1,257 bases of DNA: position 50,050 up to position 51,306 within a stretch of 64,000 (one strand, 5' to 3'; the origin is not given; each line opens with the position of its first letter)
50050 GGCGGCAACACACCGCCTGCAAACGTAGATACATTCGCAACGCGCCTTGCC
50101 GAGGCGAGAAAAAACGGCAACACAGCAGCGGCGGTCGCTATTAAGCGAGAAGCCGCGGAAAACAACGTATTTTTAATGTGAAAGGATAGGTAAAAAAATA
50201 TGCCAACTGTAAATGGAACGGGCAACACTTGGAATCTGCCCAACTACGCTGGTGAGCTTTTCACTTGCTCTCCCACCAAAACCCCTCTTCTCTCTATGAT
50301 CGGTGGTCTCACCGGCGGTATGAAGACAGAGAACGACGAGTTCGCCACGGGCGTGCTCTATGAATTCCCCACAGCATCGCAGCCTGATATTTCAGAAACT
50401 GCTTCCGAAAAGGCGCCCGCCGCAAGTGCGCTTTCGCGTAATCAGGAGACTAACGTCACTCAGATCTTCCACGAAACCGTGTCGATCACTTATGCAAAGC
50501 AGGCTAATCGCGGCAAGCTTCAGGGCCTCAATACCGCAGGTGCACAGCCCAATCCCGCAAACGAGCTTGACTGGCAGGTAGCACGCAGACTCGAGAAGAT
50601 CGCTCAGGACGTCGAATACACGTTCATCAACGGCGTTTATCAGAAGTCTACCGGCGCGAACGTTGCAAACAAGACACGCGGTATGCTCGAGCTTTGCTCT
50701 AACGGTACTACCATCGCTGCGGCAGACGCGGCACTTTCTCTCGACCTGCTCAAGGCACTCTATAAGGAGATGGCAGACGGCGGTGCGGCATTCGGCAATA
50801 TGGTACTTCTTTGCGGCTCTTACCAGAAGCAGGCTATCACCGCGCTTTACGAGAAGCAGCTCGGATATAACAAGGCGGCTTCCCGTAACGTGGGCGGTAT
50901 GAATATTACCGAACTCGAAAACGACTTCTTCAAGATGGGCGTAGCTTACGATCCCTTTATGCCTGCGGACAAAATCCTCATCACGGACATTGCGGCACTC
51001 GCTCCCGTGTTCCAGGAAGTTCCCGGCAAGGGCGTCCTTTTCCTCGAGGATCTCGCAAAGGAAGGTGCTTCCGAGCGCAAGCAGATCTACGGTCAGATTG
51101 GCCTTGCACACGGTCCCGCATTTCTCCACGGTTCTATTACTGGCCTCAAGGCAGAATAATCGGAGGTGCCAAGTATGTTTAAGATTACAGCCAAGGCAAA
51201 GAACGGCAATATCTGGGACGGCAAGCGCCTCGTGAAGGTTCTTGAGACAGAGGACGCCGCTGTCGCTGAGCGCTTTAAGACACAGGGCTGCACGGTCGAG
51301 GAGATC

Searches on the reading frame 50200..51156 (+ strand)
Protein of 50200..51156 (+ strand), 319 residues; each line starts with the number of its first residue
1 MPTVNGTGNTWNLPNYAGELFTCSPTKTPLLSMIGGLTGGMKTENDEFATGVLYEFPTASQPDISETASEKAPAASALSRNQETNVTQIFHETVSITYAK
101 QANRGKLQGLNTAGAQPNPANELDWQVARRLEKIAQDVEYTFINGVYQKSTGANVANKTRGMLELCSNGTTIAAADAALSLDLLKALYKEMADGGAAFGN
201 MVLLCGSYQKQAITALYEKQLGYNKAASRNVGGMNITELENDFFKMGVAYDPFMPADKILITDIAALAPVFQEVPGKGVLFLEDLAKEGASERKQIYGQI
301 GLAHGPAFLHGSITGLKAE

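Call 42: search_protein_families(library=phrogs, proteins=[window:50200-51156:+], max_evalue=0.00001)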
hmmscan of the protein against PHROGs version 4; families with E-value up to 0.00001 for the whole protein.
window:50200-51156:+ (319 aa): 1 family
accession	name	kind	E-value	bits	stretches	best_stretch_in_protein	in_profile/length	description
phrog_1328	-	head and packaging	2.5e-55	189.7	1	1-318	9-308/583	major head protein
